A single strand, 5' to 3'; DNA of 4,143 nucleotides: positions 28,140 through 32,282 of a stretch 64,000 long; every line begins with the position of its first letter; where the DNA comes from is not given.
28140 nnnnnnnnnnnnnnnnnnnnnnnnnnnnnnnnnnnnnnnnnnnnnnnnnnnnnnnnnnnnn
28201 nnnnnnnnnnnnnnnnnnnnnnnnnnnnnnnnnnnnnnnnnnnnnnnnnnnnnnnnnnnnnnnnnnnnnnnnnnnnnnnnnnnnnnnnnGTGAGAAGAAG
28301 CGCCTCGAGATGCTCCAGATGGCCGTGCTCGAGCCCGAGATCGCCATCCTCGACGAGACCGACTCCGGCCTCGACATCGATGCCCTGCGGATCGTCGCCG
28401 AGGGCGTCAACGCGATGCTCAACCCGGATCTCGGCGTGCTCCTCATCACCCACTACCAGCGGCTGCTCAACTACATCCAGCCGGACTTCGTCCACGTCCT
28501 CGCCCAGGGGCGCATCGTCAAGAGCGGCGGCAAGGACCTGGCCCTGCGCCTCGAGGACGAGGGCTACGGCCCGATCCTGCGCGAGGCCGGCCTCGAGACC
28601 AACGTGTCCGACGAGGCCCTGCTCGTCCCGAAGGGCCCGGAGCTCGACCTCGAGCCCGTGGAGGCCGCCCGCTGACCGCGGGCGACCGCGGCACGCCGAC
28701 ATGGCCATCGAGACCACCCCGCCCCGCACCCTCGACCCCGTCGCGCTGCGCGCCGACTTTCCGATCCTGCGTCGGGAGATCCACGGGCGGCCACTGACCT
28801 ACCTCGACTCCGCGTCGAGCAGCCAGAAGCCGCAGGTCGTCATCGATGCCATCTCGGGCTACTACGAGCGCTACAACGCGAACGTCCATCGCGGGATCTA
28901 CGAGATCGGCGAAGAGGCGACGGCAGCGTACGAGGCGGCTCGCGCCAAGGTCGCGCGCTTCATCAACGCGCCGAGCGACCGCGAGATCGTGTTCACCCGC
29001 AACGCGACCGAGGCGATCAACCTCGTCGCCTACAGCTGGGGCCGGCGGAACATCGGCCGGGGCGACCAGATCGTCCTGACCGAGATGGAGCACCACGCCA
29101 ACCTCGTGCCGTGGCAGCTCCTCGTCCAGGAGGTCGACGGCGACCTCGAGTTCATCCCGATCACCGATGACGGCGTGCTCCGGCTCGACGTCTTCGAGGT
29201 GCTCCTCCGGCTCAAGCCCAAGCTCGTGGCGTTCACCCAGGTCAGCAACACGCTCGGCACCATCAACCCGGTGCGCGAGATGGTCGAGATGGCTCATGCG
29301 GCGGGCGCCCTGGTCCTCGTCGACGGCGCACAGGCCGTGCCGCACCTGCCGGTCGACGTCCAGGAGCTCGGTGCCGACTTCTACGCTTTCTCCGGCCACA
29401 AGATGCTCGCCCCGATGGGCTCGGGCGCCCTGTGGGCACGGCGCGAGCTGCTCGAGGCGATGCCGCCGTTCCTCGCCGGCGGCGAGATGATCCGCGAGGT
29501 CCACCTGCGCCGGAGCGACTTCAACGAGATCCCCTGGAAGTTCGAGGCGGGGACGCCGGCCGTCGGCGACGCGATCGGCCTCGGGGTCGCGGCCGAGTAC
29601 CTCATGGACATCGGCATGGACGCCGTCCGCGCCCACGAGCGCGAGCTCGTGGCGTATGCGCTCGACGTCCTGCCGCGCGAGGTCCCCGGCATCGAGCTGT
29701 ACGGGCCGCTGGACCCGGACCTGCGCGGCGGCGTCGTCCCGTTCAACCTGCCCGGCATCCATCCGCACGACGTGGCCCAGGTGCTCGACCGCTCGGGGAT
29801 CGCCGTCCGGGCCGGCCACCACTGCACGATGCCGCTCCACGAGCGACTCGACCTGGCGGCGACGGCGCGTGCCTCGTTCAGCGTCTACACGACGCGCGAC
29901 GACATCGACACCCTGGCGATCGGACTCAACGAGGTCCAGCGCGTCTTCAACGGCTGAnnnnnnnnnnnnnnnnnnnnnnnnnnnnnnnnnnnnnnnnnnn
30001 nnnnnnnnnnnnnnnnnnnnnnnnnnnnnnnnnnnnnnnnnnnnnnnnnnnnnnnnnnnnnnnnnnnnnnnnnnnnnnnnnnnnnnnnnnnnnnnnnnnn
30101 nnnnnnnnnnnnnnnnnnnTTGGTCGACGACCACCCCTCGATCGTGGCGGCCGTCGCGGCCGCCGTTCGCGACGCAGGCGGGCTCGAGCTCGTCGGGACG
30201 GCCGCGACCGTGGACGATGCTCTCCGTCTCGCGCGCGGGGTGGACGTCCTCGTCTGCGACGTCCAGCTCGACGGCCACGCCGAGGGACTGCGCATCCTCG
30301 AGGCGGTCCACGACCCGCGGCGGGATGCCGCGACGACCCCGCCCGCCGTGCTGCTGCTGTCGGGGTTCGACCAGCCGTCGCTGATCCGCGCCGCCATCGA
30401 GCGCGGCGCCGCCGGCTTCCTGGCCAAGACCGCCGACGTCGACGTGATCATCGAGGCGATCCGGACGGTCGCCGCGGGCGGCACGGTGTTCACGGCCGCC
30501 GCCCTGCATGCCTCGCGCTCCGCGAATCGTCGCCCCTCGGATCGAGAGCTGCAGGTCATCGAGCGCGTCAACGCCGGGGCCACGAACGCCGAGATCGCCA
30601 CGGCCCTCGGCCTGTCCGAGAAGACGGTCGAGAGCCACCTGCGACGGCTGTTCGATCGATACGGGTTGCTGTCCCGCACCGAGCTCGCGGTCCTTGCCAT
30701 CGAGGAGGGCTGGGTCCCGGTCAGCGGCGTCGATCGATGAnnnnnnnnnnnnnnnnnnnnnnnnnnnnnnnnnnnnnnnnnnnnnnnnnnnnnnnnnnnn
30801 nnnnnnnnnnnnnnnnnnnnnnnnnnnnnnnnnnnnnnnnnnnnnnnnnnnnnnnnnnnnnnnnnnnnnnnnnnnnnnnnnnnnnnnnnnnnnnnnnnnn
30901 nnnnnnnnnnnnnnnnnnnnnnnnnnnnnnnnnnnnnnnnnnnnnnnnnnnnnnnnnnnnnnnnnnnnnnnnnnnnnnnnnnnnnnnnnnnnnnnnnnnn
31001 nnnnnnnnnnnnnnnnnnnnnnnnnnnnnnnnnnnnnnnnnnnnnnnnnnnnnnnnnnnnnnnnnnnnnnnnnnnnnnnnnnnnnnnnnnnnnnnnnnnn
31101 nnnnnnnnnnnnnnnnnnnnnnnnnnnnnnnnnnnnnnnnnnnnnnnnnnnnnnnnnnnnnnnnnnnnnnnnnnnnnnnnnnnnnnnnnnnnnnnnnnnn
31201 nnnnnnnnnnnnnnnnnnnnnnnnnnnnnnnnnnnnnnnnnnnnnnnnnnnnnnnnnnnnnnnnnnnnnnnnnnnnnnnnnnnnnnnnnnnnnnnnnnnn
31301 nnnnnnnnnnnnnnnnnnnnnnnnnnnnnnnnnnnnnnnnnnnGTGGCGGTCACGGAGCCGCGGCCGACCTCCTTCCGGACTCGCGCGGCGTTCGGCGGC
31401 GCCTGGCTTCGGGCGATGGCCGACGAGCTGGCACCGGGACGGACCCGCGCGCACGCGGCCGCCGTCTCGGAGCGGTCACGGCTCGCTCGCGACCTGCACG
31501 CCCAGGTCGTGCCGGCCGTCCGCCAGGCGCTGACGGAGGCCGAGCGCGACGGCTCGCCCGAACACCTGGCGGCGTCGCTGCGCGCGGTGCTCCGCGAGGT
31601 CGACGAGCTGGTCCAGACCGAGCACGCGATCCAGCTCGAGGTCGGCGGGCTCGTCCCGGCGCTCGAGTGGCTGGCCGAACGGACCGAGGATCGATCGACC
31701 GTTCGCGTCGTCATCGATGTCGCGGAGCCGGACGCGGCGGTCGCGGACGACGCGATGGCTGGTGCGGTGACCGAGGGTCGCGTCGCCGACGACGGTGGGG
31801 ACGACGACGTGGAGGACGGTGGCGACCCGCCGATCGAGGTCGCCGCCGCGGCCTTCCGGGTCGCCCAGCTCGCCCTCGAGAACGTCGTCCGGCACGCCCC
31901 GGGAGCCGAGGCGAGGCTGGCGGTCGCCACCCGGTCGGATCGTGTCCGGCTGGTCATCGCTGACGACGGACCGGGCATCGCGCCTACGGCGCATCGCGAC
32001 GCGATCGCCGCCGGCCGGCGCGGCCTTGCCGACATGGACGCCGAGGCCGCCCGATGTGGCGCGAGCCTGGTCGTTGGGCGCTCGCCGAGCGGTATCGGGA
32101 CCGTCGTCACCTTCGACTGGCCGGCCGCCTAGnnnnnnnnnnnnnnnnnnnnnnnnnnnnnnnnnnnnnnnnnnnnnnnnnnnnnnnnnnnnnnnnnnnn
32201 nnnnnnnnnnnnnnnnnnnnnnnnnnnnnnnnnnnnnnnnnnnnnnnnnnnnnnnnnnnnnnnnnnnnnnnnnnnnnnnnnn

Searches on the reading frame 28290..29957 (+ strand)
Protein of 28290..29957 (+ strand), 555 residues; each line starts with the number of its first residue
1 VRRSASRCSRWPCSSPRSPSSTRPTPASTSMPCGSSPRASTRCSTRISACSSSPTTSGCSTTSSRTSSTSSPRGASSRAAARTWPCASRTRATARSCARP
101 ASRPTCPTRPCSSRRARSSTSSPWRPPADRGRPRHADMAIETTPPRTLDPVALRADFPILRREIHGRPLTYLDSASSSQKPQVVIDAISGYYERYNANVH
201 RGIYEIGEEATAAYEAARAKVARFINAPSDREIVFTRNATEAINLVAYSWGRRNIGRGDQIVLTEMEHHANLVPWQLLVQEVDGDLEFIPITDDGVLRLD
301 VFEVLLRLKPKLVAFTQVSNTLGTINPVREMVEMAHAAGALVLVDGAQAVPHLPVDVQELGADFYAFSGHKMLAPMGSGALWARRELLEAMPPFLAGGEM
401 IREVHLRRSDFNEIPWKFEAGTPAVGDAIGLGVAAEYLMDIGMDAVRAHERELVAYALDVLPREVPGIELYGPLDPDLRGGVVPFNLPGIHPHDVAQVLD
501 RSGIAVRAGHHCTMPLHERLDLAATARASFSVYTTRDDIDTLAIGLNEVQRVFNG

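Call 10: search_protein_families(library=pfam, proteins=[window:28290-29957:+], max_evalue=0.001)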
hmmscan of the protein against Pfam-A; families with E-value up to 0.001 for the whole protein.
window:28290-29957:+ (555 aa): 1 family
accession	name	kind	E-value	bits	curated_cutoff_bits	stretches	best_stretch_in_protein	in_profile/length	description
PF00266.25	Aminotran_5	-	1e-144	482.6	21.5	1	170-542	1-371/371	Aminotransferase class-V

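Call 17: search_protein_families(library=ncbifam, proteins=[window:28290-29957:+], max_evalue=0.001)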
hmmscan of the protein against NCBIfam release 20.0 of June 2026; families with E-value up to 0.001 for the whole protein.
window:28290-29957:+ (555 aa): 28 families (the best 25 are shown)
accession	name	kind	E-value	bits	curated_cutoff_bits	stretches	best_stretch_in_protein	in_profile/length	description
TIGR01979.1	sufS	subfamily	3.1e-173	576.2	475.1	1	152-553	2-402/403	SufS family cysteine desulfurase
NF041166.1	f2_encap_cargo1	exception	1e-163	546.8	800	1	129-547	206-621/623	family 2A encapsulin nanocompartment cargo protein cysteine desulfurase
NF006791.0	PRK09295.1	equivalog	2.9e-142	474.5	661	1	153-552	8-404/406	cysteine desulfurase SufS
NF008126.0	PRK10874.1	equivalog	4.1e-109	365.3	607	1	148-546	4-392/401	cysteine desulfurase CsdA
TIGR03392.1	FeS_syn_CsdA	equivalog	4.2e-104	348.9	493.6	1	149-546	2-389/398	cysteine desulfurase CsdA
TIGR01976.1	am_tr_V_VC1184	hypoth_equivalog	1.8e-67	228.4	352.35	1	150-543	3-398/401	cysteine desulfurase-like protein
TIGR01977.1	am_tr_V_EF2568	hypoth_equivalog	2.1e-65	221.2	377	1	170-545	1-372/376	cysteine desulfurase family protein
NF040779.1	Sec_lyase_SclA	exception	8.3e-55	186.2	525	1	173-549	4-376/378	selenocysteine lyase SclA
TIGR03402.1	FeS_nifS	equivalog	6.9e-43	146.8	530.75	1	171-541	2-361/379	cysteine desulfurase NifS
TIGR03235.1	DNA_S_dndA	equivalog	2.5e-33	115.9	480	1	171-513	1-325/353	cysteine desulfurase DndA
NF010611.0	PRK14012.1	equivalog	1.3e-32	113.2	548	1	170-400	7-237/406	IscS subfamily cysteine desulfurase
TIGR04343.1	egtE_PLP_lyase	equivalog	1.4e-30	106.4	400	1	170-543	15-365/370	ergothioneine biosynthesis PLP-dependent enzyme EgtE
TIGR02006.1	IscS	equivalog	6.5e-30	104.4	643.2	1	171-399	6-232/402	IscS subfamily cysteine desulfurase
TIGR03403.1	nifS_epsilon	equivalog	1.4e-28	99.8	587.7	1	171-453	2-271/382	NifS family cysteine desulfurase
NF002806.0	PRK02948.1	subfamily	6e-20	71.6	304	1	170-384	2-213/381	IscS subfamily cysteine desulfurase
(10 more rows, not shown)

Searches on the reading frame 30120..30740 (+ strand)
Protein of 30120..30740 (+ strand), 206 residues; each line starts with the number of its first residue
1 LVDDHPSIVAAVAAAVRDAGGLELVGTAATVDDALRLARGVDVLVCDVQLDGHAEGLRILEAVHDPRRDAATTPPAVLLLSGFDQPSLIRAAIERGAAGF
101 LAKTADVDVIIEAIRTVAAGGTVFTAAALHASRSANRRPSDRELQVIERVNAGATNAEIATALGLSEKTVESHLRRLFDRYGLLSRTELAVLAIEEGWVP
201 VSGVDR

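Call 10: search_protein_families(library=pfam, proteins=[window:30120-30740:+], max_evalue=0.001)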
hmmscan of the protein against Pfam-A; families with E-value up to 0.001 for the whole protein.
window:30120-30740:+ (206 aa): 6 families
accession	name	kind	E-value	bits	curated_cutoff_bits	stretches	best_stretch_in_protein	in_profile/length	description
PF00196.25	GerE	-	2.5e-14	53.1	23.5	1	140-193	4-57/57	Bacterial regulatory proteins, luxR family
PF00072.30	Response_reg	-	9.2e-13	48.8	30.2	1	2-115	4-111/111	Response regulator receiver domain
PF13412.12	HTH_24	-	1.6e-06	28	21.9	1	145-177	10-41/48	Winged helix-turn-helix DNA-binding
PF13384.12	HTH_23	-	1e-05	25.6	24.6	1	142-178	6-41/50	Homeodomain-like domain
PF08281.18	Sigma70_r4_2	-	1.7e-05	24.8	25.7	1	153-176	26-49/54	Sigma-70, region 4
PF13518.12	HTH_28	-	3.1e-05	24.4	25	1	144-183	3-41/52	Helix-turn-helix domain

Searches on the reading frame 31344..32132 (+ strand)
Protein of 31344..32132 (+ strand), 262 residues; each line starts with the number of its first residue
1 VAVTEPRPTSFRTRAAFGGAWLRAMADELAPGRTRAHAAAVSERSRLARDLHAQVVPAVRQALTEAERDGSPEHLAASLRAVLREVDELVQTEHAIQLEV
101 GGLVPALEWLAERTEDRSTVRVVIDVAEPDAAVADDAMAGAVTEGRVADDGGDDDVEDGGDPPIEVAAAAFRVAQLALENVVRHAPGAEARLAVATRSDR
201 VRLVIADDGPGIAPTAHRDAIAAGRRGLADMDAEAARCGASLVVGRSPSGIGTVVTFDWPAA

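Call 10: search_protein_families(library=pfam, proteins=[window:31344-32132:+], max_evalue=0.001)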
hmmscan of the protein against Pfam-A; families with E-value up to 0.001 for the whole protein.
window:31344-32132:+ (262 aa): 1 family
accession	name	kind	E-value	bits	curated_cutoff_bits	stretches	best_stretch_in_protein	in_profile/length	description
PF02518.31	HATPase_c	-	2.8e-08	34.6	26.4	1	169-261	5-109/111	Histidine kinase-, DNA gyrase B-, and HSP90-like ATPase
